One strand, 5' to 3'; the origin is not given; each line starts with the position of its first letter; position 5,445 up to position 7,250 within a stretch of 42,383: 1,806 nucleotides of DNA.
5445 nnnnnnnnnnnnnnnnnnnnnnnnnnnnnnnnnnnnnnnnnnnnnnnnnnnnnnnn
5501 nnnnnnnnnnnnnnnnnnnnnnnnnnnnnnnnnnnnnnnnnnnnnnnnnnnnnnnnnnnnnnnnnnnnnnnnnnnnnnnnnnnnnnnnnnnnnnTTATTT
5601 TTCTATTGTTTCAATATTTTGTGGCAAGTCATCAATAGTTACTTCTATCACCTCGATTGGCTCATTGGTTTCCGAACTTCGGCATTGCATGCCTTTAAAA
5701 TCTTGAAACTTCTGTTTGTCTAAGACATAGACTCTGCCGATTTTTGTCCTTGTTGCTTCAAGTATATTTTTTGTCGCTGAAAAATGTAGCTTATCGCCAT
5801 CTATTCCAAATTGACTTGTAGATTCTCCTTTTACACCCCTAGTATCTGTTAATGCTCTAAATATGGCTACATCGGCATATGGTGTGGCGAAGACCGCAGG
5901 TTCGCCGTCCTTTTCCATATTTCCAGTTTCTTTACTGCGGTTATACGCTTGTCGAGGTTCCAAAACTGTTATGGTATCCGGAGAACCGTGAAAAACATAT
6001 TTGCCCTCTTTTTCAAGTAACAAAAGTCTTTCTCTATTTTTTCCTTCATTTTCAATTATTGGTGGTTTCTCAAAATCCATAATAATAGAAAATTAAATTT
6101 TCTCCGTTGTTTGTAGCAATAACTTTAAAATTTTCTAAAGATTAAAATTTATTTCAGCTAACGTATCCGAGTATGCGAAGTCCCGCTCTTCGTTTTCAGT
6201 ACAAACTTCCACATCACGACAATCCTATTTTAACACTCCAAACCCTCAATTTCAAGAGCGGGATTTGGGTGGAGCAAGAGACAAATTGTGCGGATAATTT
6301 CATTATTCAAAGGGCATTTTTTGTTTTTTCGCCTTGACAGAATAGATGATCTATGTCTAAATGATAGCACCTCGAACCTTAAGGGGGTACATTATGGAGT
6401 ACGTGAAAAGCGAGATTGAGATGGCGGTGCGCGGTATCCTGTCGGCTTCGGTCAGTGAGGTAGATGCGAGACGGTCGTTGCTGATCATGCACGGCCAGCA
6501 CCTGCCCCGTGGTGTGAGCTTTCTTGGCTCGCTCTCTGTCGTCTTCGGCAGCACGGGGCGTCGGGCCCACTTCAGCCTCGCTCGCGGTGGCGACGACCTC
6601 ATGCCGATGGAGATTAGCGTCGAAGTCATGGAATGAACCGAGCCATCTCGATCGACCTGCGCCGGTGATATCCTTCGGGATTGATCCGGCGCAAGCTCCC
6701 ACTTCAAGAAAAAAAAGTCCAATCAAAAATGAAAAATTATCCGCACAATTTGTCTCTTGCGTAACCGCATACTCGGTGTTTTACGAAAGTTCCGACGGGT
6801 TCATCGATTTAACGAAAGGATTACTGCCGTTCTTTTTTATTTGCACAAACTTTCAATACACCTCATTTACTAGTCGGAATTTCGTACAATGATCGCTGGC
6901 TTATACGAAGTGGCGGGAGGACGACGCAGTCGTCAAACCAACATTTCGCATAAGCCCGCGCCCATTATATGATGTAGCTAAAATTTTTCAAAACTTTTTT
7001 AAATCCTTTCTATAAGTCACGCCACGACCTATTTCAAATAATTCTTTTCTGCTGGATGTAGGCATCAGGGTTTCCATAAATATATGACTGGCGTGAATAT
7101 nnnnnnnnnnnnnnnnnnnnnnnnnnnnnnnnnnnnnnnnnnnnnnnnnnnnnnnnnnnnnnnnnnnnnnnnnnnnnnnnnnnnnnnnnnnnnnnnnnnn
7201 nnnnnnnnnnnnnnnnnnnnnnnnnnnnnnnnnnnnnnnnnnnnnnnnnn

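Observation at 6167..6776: GC-rich mini-gene with its own promoter, enclosed by a perfect 27-bp inverted repeat nested in an 11-bp outer repeat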

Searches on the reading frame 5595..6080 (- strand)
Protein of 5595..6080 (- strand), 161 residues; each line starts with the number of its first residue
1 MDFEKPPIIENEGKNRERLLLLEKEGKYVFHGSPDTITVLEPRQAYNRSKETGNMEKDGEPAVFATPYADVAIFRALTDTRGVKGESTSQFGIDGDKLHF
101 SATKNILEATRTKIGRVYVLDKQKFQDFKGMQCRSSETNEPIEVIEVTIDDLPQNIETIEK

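Call 14: search_protein_families(library=pfam, proteins=[window:5595-6080:-], max_evalue=0.01)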
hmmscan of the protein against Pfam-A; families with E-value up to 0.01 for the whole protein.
window:5595-6080:- (161 aa): 0 families

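Call 15: search_protein_families(library=phrogs, proteins=[window:5595-6080:-], max_evalue=0.01)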
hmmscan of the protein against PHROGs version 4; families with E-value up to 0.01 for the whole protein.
window:5595-6080:- (161 aa): 0 families

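Call 17: find_encoding_contigs(protein=window:5595-6080:-, flank=5000, max_places=10)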
Protein window:5595-6080:- (161 aa): no gene with exactly this product is on record in the collection.

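Call 22: list_cluster_members(proteins=[P0001, window:5595-6080:-, window:6988-7728:-, window:3174-4220:+, window:39267-39890:-])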
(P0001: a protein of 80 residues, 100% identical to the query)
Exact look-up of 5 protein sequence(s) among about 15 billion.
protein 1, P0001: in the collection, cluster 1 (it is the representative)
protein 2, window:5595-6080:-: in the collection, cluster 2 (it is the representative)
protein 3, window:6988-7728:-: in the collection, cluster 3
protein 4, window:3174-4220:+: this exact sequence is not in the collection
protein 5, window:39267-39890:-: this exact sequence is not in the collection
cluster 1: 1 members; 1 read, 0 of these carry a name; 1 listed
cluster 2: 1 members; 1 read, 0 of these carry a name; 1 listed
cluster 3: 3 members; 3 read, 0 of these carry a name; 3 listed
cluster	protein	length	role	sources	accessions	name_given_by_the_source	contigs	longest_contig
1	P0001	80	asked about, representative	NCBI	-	-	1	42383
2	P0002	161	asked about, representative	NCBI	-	-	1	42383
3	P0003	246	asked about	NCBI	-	-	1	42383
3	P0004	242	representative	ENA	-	-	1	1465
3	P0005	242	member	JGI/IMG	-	-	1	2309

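Call 98: search_protein_families(library=padloc, proteins=[window:5595-6080:-], max_evalue=0.01)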
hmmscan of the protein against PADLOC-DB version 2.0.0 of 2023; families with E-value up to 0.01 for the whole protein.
window:5595-6080:- (161 aa): 0 families

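Call 115: search_protein_families(library=ncbifam, proteins=[window:5595-6080:-, L008:3772-4059:+, L008:4484-4729:+], max_evalue=0.01)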
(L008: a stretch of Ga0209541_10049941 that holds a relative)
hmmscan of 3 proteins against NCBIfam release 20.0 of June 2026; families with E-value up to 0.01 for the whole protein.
window:5595-6080:- (161 aa): 0 families

L008:3772-4059:+ (95 aa): 0 families

L008:4484-4729:+ (81 aa): 0 families

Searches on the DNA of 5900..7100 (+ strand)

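Call 18: search_dna_similar(query=window:6100-6990:+, collection=phages, mode=distant)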
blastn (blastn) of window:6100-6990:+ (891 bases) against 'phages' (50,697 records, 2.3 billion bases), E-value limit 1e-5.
No match.

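Call 19: search_dna_similar(query=window:6100-6990:+, collection=plasmids, mode=distant)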
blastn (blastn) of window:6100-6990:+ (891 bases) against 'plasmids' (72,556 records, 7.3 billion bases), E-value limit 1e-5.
No match.

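Call 33: search_rna_families(source=window, start=5900, end=7100, threshold=evalue, max_evalue=10)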
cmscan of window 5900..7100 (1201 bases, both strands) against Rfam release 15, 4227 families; matches with E-value up to 10: 1.
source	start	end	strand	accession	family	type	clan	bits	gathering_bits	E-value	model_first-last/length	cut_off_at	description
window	6675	6838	+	RF01461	rli24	Gene; sRNA;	-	16.1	100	5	1-158/158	no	Listeria sRNA rli22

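Call 49: search_rna_families(source=L001, threshold=evalue, max_evalue=1)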
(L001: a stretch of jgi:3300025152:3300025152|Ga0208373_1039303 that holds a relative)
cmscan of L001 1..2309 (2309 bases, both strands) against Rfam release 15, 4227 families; matches with E-value up to 1: 2.
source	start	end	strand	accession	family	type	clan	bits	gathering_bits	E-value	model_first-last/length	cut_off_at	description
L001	2135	2202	-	RF02353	BjrC68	Gene; sRNA;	-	19.9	39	0.044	1-82/82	no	Bradyrhizobiaceae sRNA BjrC68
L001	869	984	+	RF02417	VR-RNA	Gene; sRNA;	-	17.7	100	0.75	1-397/397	no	VR-RNA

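Call 72: search_rna_families(sources=[L007, L008], threshold=evalue, max_evalue=5)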
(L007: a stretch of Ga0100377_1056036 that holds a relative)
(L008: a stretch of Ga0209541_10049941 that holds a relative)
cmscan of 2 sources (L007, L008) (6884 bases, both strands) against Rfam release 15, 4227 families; matches with E-value up to 5: 4.
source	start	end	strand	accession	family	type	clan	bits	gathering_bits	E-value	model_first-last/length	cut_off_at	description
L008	3491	3579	+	RF01808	MicX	Gene; sRNA;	-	20.9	75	0.29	1-194/194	no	MicX Vibrio cholerae sRNA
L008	2134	2298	+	RF00022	GcvB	Gene;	-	17.4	42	2.1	1-204/204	no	GcvB RNA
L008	3459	3539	-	RF01808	MicX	Gene; sRNA;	-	17.4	75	2.4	1-194/194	no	MicX Vibrio cholerae sRNA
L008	4658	4715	-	RF00282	SNORD48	Gene; snRNA; snoRNA; CD-box;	-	17.2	36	2.5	1-63/63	no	Small nucleolar RNA SNORD48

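Call 109: build_rna_model(alignment_id=A4, structure=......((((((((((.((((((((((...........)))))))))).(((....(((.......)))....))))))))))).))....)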
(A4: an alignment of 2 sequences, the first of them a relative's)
Model R1 built from alignment A4 (2 sequences, 91 columns); structure: as given.
model positions 91; base pairs 26; branch points 1; effective number of sequences 0.76; information 0.626 bits per position. Calibrated on 0.2 Mb of random sequence (short: E-values are rough).
structure used (alignment columns):
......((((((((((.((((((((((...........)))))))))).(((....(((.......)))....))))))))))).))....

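Call 110: search_with_rna_model(model_id=R1, sources=[window, L001, L002, L003, L004, L005, L007, L008, L009, L010, L011, L012, L015, L016, L017], max_evalue=10, make_alignment=true, show_alignments=6)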
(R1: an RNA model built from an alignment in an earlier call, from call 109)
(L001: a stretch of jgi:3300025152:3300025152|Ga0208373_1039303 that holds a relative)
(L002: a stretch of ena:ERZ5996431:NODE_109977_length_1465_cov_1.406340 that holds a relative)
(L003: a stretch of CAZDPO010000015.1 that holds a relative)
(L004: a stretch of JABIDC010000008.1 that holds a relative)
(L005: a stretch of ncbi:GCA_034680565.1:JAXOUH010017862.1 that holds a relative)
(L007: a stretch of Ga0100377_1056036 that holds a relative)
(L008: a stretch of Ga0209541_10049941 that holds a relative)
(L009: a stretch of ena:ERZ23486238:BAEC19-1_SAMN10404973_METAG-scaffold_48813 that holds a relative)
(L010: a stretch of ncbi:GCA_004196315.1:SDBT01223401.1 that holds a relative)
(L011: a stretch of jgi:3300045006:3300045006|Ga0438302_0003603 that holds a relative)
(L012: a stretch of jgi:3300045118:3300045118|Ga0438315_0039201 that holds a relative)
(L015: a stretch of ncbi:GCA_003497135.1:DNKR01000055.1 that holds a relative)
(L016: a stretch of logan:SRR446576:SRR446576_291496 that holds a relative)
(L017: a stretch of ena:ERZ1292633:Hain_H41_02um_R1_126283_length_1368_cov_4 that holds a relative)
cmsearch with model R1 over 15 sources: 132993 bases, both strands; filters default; matches with E-value up to 10: 5.
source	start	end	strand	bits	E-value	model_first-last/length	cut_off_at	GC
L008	4188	4278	+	122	2.8e-34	1-91/91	no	0.58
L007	341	434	+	45.5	5.1e-11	1-91/91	no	0.46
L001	2234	2309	-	45.4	5.5e-11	17-91/91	5'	0.49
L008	2180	2260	+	35.9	4.2e-08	1-91/91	no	0.47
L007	183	259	+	18.7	0.0069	1-91/91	no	0.68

Alignment A5: 5 matches aligned to the model, 126 columns, each read 5' to 3' on its own strand. Consensus structure (alignment columns), stored with it:
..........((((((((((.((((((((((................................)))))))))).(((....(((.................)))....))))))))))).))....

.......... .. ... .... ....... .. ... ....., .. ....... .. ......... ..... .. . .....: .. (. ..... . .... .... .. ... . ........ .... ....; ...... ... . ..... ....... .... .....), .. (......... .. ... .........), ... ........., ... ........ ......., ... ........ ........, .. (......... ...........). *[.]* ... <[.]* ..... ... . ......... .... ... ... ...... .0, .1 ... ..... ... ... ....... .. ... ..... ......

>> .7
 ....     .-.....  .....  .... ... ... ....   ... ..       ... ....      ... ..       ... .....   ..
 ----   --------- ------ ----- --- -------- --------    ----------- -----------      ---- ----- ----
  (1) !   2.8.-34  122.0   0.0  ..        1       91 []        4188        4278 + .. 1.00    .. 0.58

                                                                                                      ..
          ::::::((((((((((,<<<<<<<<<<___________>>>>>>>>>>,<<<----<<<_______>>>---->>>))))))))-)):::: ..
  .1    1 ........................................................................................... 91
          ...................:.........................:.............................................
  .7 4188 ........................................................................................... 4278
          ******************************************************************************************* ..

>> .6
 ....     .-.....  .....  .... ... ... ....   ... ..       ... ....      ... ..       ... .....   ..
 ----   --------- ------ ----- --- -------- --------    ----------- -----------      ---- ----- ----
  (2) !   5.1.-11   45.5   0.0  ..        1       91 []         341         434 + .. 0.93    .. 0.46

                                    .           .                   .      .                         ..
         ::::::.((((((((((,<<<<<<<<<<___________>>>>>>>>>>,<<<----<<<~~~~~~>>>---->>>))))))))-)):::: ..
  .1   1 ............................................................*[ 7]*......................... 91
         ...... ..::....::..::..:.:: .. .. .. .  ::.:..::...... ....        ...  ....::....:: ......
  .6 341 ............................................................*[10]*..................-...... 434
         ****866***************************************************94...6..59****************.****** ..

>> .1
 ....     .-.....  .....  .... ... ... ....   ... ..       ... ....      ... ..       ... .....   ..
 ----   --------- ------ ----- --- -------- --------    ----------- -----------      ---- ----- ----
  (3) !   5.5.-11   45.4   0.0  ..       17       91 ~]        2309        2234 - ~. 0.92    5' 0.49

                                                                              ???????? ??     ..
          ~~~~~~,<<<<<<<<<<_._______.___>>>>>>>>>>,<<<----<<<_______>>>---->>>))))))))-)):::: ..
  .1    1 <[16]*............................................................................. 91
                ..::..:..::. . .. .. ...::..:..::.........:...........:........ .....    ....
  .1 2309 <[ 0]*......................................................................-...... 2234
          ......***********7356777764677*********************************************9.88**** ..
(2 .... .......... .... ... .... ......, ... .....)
